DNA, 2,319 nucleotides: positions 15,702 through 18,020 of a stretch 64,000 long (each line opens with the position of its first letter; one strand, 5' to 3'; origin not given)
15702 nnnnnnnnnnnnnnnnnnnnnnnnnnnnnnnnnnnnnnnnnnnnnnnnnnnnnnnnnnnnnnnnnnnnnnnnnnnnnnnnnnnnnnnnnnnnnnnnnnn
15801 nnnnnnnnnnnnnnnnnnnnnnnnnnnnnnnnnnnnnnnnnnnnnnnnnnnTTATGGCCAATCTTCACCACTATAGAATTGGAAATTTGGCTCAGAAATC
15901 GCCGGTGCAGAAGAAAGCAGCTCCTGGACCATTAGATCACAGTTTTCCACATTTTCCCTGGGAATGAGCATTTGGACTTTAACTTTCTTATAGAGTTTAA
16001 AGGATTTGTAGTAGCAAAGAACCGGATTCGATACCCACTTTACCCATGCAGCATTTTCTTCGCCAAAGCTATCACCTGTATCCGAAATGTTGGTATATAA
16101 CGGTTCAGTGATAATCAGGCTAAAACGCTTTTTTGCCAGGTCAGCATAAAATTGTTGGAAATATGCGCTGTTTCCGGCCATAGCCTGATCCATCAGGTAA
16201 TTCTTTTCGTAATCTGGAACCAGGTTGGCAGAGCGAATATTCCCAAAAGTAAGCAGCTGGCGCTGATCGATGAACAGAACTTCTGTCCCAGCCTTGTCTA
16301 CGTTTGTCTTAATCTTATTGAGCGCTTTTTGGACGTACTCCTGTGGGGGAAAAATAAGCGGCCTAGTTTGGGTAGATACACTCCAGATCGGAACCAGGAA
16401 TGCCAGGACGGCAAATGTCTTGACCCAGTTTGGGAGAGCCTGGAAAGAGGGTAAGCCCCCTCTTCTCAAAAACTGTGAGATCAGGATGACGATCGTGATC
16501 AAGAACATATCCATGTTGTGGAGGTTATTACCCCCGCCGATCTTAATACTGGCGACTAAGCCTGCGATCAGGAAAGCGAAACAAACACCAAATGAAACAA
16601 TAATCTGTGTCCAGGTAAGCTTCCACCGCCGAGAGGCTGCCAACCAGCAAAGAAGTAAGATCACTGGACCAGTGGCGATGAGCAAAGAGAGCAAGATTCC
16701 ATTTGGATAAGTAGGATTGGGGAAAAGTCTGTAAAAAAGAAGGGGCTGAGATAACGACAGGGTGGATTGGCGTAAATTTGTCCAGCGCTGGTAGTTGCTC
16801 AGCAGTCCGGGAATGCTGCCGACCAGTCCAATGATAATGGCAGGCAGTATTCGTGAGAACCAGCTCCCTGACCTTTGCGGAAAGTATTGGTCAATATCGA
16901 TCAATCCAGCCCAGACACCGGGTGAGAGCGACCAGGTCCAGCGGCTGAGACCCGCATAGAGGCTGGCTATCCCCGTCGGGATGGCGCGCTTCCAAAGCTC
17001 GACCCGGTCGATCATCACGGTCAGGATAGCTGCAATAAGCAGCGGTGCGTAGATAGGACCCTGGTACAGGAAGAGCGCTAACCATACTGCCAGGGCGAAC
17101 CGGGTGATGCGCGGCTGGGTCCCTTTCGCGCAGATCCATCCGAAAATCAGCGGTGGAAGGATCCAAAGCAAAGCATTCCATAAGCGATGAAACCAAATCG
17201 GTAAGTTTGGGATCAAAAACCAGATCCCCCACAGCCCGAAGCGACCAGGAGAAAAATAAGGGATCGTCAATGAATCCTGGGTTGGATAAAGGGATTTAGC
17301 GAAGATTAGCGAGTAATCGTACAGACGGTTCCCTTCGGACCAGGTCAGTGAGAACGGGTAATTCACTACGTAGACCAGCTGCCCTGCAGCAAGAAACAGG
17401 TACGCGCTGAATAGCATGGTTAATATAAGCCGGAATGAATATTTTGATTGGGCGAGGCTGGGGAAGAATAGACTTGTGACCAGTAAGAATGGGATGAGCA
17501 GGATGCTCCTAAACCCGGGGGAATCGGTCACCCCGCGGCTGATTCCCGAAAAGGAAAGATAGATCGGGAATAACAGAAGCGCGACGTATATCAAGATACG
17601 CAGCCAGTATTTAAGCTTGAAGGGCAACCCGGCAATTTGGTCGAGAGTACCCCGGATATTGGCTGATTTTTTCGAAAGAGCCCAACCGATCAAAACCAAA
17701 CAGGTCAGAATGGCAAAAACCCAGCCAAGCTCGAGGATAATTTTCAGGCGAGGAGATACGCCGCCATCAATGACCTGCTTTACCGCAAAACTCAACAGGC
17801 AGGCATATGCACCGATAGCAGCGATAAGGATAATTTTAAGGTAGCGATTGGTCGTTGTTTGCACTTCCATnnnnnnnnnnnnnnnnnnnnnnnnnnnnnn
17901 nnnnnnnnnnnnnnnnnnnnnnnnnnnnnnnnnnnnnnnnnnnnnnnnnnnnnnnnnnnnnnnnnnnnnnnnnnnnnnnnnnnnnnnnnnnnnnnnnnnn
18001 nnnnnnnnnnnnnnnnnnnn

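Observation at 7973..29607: Candidate undescribed system: one polyprenyl-phosphate GT2 and two MprF-flippase-like proteins serving seven to eight GT-C-type membrane glycosyltransferases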

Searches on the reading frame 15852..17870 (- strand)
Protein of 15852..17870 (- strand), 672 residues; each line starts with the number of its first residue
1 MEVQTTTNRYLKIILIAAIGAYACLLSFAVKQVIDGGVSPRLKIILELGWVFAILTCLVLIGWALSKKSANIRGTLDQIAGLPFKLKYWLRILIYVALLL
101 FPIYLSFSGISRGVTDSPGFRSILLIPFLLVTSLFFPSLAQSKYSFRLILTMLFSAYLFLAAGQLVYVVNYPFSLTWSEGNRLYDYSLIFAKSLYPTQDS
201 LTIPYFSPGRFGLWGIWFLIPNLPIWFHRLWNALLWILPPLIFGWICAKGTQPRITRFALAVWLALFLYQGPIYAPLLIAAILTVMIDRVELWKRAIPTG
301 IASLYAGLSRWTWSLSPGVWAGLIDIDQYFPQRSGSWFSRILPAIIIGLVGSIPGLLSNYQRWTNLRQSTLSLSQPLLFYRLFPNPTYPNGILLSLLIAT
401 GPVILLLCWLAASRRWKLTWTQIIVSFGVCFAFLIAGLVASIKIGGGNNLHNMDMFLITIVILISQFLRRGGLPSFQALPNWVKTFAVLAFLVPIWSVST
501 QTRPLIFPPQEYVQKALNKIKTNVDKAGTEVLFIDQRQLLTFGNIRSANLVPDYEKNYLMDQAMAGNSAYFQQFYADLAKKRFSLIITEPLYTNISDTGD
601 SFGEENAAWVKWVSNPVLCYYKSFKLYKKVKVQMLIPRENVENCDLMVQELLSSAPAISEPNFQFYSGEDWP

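Call 3: search_protein_families(library=pfam, proteins=[window:15852-17870:-], max_evalue=0.01)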
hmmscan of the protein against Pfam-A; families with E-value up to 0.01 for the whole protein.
window:15852-17870:- (672 aa): 0 families

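Call 9: search_protein_families(library=ncbifam, proteins=[window:15852-17870:-], max_evalue=0.01)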
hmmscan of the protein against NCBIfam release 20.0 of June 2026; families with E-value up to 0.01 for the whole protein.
window:15852-17870:- (672 aa): 0 families

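Call 10: find_homologous_proteins(query=window:15852-17870:-)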
Query window:15852-17870:- (672 aa): 381 proteins with E <= 0.001 among 8000 candidates; the best 120 are listed.
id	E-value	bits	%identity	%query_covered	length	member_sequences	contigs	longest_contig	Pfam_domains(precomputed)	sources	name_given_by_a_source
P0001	0.0e+0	1481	98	100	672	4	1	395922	-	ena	-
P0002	3.5e-207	708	49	97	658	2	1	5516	-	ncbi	-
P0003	8.2e-196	671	49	93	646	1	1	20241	-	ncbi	-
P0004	2.0e-189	649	49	94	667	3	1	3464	-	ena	-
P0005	2.0e-187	643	54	76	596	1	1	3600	-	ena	-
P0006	1.4e-185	637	48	94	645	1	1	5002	-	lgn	-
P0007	3.2e-184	632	47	93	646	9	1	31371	-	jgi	jgi:hypothetical protein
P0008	3.6e-183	629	45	95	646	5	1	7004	-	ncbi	-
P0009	5.1e-177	608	47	94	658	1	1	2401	-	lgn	-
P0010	7.0e-177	608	47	94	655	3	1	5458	-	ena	-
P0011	2.6e-176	606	47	94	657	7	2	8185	-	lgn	-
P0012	4.4e-176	605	48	93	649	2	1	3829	-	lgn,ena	-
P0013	5.1e-176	605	45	94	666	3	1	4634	-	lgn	-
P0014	1.7e-173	597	46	94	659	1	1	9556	-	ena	-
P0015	1.7e-172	594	47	94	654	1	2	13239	-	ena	-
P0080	7.0e-128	446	42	83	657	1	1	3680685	-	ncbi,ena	-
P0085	9.2e-127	442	42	83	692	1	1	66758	-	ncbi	ncbi:MAG: hypothetical protein AB1894_22095 [Chloroflexota bacterium]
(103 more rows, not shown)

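Call 19: find_encoding_contigs(protein=P0080, flank=10000, max_places=2)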
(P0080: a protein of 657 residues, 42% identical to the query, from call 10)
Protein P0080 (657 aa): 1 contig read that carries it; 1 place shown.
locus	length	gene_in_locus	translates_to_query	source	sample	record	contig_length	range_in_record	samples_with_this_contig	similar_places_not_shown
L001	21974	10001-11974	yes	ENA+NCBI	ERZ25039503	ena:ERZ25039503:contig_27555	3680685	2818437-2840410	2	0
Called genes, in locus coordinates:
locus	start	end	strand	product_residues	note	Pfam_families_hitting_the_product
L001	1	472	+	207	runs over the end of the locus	PF03167:UDG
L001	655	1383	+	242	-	PF00685:Sulfotransfer_1, PF13469:Sulfotransfer_3 (weak)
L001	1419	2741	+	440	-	PF03446:NAD_binding_2 (weak), PF03721:UDPG_MGDP_dh_N, PF00984:UDPG_MGDP_dh, PF03720:UDPG_MGDP_dh_C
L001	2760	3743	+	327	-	PF00106:adh_short (weak), PF01073:3Beta_HSD, PF01370:Epimerase, PF02719:Polysacc_synt_2 (weak), PF04321:RmlD_sub_bind, PF07993:NAD_binding_4, PF08659:KR (faint), PF16363:GDP_Man_Dehyd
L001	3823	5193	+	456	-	PF01943:Polysacc_synt, PF13440:Polysacc_synt_3, PF03023:MurJ (weak)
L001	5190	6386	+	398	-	PF13439:Glyco_transf_4, PF00534:Glycos_transf_1, PF13692:Glyco_trans_1_4, PF13524:Glyco_trans_1_2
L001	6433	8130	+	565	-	-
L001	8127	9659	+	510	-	PF13231:PMT_2 (weak)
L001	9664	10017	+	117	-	-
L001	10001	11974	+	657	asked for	-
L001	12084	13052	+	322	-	PF00535:Glycos_transf_2, PF10111:Glyco_tranf_2_2 (weak)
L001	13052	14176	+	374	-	PF08323:Glyco_transf_5 (faint), PF13439:Glyco_transf_4, PF13477:Glyco_trans_4_2, PF13579:Glyco_trans_4_4, PF00534:Glycos_transf_1, PF13692:Glyco_trans_1_4, PF20706:GT4-conflict (weak)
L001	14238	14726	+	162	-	PF01047:MarR (weak), PF12802:MarR_2 (weak), PF13412:HTH_24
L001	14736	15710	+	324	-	PF04321:RmlD_sub_bind (weak), PF01073:3Beta_HSD (faint), PF01370:Epimerase, PF02719:Polysacc_synt_2 (faint), PF16363:GDP_Man_Dehyd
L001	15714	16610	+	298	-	PF01061:ABC2_membrane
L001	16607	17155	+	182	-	PF00005:ABC_tran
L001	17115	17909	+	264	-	PF14524:Wzt_C (weak)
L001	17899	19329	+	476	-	-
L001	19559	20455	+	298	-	PF08241:Methyltransf_11, PF13649:Methyltransf_25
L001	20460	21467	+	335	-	PF01073:3Beta_HSD, PF01370:Epimerase, PF02719:Polysacc_synt_2, PF04321:RmlD_sub_bind, PF05368:NmrA, PF07993:NAD_binding_4 (weak), PF16363:GDP_Man_Dehyd, PF13460:NAD_binding_10, +2 more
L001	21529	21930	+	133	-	PF04321:RmlD_sub_bind, PF01370:Epimerase, PF16363:GDP_Man_Dehyd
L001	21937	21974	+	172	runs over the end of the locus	PF04321:RmlD_sub_bind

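Call 20: find_encoding_contigs(protein=P0085, flank=10000, max_places=2)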
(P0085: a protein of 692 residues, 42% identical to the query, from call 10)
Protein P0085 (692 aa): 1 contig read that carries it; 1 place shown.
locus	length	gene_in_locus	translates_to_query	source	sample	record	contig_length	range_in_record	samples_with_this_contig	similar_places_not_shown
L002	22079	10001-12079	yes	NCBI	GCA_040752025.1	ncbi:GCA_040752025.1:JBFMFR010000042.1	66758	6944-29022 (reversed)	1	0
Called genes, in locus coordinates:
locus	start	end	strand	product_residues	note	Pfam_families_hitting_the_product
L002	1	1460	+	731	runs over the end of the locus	PF00580:UvrD-helicase, PF13245:AAA_19, PF13361:UvrD_C, PF13538:UvrD_C_2, PF21196:PcrA_UvrD_tudor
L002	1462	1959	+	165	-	PF02367:TsaE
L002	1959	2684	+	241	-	PF00814:TsaD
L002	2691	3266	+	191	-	PF00583:Acetyltransf_1, PF13673:Acetyltransf_10, PF13508:Acetyltransf_7, PF08445:FR47, PF13527:Acetyltransf_9 (weak)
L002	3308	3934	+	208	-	PF03167:UDG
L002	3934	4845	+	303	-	PF00685:Sulfotransfer_1, PF13469:Sulfotransfer_3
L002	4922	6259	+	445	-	PF02737:3HCDH_N (faint), PF03446:NAD_binding_2 (weak), PF03721:UDPG_MGDP_dh_N, PF00984:UDPG_MGDP_dh, PF03720:UDPG_MGDP_dh_C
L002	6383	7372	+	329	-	PF00106:adh_short (weak), PF01073:3Beta_HSD, PF01370:Epimerase, PF02719:Polysacc_synt_2 (weak), PF04321:RmlD_sub_bind, PF07993:NAD_binding_4, PF08659:KR, PF16363:GDP_Man_Dehyd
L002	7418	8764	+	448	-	PF01943:Polysacc_synt, PF13440:Polysacc_synt_3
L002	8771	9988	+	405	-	PF13439:Glyco_transf_4, PF00534:Glycos_transf_1, PF13692:Glyco_trans_1_4, PF13524:Glyco_trans_1_2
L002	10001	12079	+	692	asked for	-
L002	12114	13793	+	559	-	-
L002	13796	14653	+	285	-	PF13489:Methyltransf_23 (weak)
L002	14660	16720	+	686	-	-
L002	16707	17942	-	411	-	PF04230:PS_pyruv_trans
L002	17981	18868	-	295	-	PF00685:Sulfotransfer_1, PF13469:Sulfotransfer_3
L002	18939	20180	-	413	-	-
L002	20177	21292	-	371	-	PF13439:Glyco_transf_4, PF13579:Glyco_trans_4_4, PF00534:Glycos_transf_1, PF13692:Glyco_trans_1_4 (weak)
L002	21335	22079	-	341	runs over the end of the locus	PF03706:LPG_synthase_TM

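Call 21: predict_structure(alignment_id=A1)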
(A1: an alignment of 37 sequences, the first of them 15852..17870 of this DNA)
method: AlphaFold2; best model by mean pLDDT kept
length: 672 residues; sequences in the alignment: 37
mean_pLDDT: 91.1   pTM: 0.91
mean pLDDT of the five models: 91.1, 89.8, 89.1, 89.0, 88.4
residues with pLDDT >= 90: 511; 70-90: 126; 50-70: 20; < 50: 15
segments of 3 or more residues with pLDDT < 50: 660-672
pLDDT, mean of each block of 10 residues (from residue 1): 67 94 96 94 95 97 93 90 92 97 92 90 94 89 88 97 96 89 89 79 82 94 96 97 96 93 97 94 93 97 96 96 97 96 98 95 73 81 90 96 97 95 98 96 75 96 95 87 95 93 91 97 91 94 91 90 91 97 96 84 89 97 96 96 94 76 41 32
secondary structure, 60 per line:
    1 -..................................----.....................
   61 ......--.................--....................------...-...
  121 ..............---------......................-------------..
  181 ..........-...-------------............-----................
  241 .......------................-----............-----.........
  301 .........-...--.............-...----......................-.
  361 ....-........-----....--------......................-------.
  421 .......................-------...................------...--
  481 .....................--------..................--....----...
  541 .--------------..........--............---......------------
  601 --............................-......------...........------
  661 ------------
elements in order: H2-35 H40-66 H69-85 H88-107 H118-134 H144-165 H179-190 H208-219 H225-247 H254-269 H275-286 H292-309 H316-328 H337-358 H360-364 H366-373 H379-382 H391-412 H420-443 H451-469 H481-501 H510-527 E530-533 H538-541 H556-565 H568-579 E583-588 H603-620 E621-627 E632-637 H644-654

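Call 23: fold_search(model_id=the predicted structure, library=pdb)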
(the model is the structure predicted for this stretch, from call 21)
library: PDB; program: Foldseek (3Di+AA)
matches with E <= 10: 240; with E <= 0.001: 6
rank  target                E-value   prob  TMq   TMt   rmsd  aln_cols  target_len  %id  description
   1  8age_A                4.4e-05  1.00  0.44  0.46  11.8       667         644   10  Structure of yeast oligosaccharylransferase complex with acceptor peptide bound (released 2022-12-07)
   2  8agc_A                2.2e-04  1.00  0.42  0.41   9.9       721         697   10  Structure of yeast oligosaccharylransferase complex with lipid-linked oligosaccharide and non-acceptor peptide bound (released 2022-12-07)
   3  8agb_A                2.3e-04  1.00  0.40  0.42  14.2       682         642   11  Structure of yeast oligosaccharylransferase complex with lipid-linked oligosaccharide bound (released 2022-12-07)
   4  9n9j_I                2.4e-04  1.00  0.37  0.36  17.8       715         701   11  Structure of a GRP94 folding intermediate engaged with a CCDC134- and FKBP11-bound secretory translocon (released 2025-11-19)
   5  8if8_B                7.0e-04  1.00  0.37  0.39  10.4       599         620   13  Arabinosyltransferase AftA (released 2023-05-31)
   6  7oci_F                8.8e-04  1.00  0.42  0.44  13.3       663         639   12  Cryo-EM structure of yeast Ost6p containing oligosaccharyltransferase complex (released 2022-02-16)
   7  8if8_C                4.0e-03  1.00  0.35  0.38  12.8       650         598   12  Arabinosyltransferase AftA (released 2023-05-31)
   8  8b6l_I                6.7e-03  1.00  0.40  0.39  17.2       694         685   12  Subtomogram average of the human Sec61-TRAP-OSTA-translocon (released 2022-12-07)
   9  6s7o_A                7.5e-03  1.00  0.42  0.43  12.2       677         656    9  Cryo-EM structure of human oligosaccharyltransferase complex OST-A (released 2019-12-18)
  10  5ogl_A                1.7e-02  0.99  0.31  0.30  10.6       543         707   12  Structure of bacterial oligosaccharyltransferase PglB in complex with an acceptor peptide and an lipid-linked oligosac (released 2017-10-25)
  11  6gxc_A                1.7e-02  0.99  0.29  0.28  11.0       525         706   11  Bacterial oligosaccharyltransferase PglB in complex with an inhibitory peptide and a reactive lipid-linked oligosaccha (released 2018-11-14)
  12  5ezm                  1.9e-02  1.00  0.35  0.42  11.2       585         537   11  Crystal Structure of ArnT from Cupriavidus metallidurans in the apo state (released 2016-02-17)
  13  3rce_A                2.2e-02  0.99  0.30  0.29  11.8       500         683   12  Bacterial oligosaccharyltransferase PglB (released 2011-06-15)
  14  7p1i_A                1.5e-01  0.20  0.11  0.15  24.2       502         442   12  Cryo EM structure of bison NHA2 in detergent and N-terminal extension helix (released 2022-01-26)
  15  9irw                  1.6e-01  0.14  0.09  0.11  25.3       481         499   11  Structure of human URAT1 bound with urate (released 2025-01-15)
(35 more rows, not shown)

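Call 25: find_related_loci(query=A1, collection=genome_contigs, flank=10000)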
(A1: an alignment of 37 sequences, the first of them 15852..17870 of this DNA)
Query A1 (672 aa) in genome_contigs; peptide patterns used: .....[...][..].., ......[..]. (x = any residue, [..] = any of these).
600 stretches matched a pattern (row limit reached: there are more); 576 encode a relative of the query (tblastn E <= 1e-3); the best 80 are kept; 80 distinct loci.
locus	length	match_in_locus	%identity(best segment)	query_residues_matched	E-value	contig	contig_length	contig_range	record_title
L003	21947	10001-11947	43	1-646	2e-162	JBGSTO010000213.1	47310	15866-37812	MAG: Anaerolineales bacterium isolate JTS-AC409 k141_2655770, whole genome shotgun sequence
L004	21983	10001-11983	43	14-646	1e-159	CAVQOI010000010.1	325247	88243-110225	MAG: uncultured Chloroflexia bacterium isolate MFD09964.bin.1.234 genome assembly, contig: contig_39323, whole genome sh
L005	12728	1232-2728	51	152-644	7e-149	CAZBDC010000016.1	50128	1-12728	MAG TPA_asm: uncultured Anaerolineaceae bacterium isolate binchicken_co43_56 genome assembly, contig: NODE_902_length_50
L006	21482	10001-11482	46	168-645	3e-133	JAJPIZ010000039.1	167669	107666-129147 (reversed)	MAG: Anaerolineae bacterium isolate Centralia_MAG_396 k107_31322162, whole genome shotgun sequence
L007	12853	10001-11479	46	168-644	4e-132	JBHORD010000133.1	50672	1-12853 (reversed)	MAG: Anaerolineales bacterium isolate A0_6 coassembly_Bk141_382190, whole genome shotgun sequence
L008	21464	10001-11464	47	162-644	2e-130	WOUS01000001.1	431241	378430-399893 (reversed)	MAG: Anaerolineaceae bacterium isolate X2_MetaBAT.10 scaffold_12, whole genome shotgun sequence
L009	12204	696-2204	45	150-644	7e-130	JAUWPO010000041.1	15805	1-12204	MAG: Chloroflexota bacterium isolate CSMAG_2478 CSMAG_2478_k141_1467082_length_15805_cov_77.7746, whole genome shotgun s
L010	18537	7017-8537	44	148-649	5e-128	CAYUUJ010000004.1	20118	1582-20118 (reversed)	MAG TPA_asm: uncultured Anaerolineaceae bacterium isolate SRP136066_co1_144 genome assembly, contig: NODE_2556_length_20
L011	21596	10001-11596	42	123-644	2e-127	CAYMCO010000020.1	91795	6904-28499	MAG TPA_asm: uncultured Anaerolineaceae bacterium isolate SRP323688_co1_47 genome assembly, contig: NODE_493_length_9179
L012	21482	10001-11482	46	170-645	1e-126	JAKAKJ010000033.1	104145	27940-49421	MAG: Chloroflexi bacterium isolate WY4.bin62 NODE_205_length_104145_cov_3.208031, whole genome shotgun sequence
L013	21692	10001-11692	41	90-644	8e-126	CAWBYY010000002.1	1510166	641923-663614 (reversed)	MAG: uncultured Chloroflexia bacterium isolate MFD09779.bin.1.115 genome assembly, contig: contig_2692, whole genome sho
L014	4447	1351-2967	42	122-645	9e-128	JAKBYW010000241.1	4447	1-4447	MAG: Chloroflexi bacterium isolate WY3.bin148 NODE_42273_length_4447_cov_1.943056, whole genome shotgun sequence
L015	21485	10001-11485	45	149-638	3e-124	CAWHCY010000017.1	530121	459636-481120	MAG: uncultured Chloroflexia bacterium isolate MFD00905.bin.1.53 genome assembly, contig: contig_994, whole genome shotg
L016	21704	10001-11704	42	89-644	7e-123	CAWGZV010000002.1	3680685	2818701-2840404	MAG: uncultured Chloroflexia bacterium isolate MFD02979.bin.1.10 genome assembly, contig: contig_27555, whole genome sho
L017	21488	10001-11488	43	164-649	7e-122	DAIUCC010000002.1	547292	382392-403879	MAG TPA_asm: Anaerolineales bacterium isolate CTOTU7665 NODE_11_length_547292_cov_13.490316, whole genome shotgun sequen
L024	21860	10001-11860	37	30-645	5e-119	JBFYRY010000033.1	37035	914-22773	MAG: Chloroflexota bacterium isolate PPR_0225 PPR_0225.fa_scaffold_540, whole genome shotgun sequence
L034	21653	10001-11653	40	107-645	5e-114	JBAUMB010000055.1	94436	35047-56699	MAG: Anaerolineales bacterium isolate MFD05467_ilm_asm_bin9 k127_115948, whole genome shotgun sequence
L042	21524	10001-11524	42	158-640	8e-109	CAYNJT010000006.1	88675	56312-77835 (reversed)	MAG TPA_asm: uncultured Leptolinea sp. isolate SRP278314_co1_60 genome assembly, contig: NODE_310_length_88675_cov_12.57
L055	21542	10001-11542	39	152-640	2e-103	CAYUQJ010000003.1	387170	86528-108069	MAG TPA_asm: uncultured Leptolinea sp. isolate binchicken_co27_78 genome assembly, contig: NODE_17_length_387170_cov_57.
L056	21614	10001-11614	40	159-646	5e-103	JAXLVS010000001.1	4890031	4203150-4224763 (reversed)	MAG: Anaerolineales bacterium isolate STL-CHL3 C1.302.fa-1, whole genome shotgun sequence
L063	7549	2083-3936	35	50-640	6e-102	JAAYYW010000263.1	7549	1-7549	MAG: Leptolinea sp. isolate AS06rmzACSIP_266 411238_AS06, whole genome shotgun sequence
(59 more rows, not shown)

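Call 45: search_solved_structures(query=A1, max_evalue=10)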
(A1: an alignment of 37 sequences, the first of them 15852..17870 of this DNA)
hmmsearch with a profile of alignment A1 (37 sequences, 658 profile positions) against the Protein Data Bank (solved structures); distinct sequences matched with E-value up to 10: 0.
